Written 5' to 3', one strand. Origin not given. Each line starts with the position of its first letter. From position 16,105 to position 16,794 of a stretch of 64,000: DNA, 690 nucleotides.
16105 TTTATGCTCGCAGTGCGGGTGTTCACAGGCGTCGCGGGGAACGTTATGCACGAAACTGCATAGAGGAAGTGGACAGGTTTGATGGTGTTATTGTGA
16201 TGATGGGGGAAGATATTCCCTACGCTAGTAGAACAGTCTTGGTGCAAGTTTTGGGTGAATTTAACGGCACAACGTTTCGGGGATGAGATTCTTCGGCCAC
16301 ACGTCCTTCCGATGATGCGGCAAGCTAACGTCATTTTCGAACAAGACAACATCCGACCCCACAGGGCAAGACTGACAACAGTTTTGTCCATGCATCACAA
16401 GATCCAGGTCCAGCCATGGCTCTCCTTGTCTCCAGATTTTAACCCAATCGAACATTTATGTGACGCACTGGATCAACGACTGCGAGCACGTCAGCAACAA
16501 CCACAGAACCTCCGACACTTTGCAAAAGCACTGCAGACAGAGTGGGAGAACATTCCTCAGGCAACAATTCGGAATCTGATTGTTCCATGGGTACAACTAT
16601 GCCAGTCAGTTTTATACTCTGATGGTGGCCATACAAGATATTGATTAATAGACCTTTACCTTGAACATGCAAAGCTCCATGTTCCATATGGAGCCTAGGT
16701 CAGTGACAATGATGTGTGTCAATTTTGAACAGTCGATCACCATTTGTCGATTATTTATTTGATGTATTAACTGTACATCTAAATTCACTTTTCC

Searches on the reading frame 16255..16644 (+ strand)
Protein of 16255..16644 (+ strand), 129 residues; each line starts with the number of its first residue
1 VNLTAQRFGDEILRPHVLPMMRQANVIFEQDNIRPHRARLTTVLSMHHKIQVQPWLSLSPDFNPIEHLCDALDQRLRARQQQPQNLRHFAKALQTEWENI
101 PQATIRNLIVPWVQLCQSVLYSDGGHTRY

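Call 56: search_protein_families(library=pfam, proteins=[window:16255-16644:+], max_evalue=0.01)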
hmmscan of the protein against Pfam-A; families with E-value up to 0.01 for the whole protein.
window:16255-16644:+ (129 aa): 1 family
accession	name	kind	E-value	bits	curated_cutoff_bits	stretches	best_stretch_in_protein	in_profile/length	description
PF13358.12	DDE_3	-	0.0012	19.2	28.6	1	23-80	78-137/146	DDE superfamily endonuclease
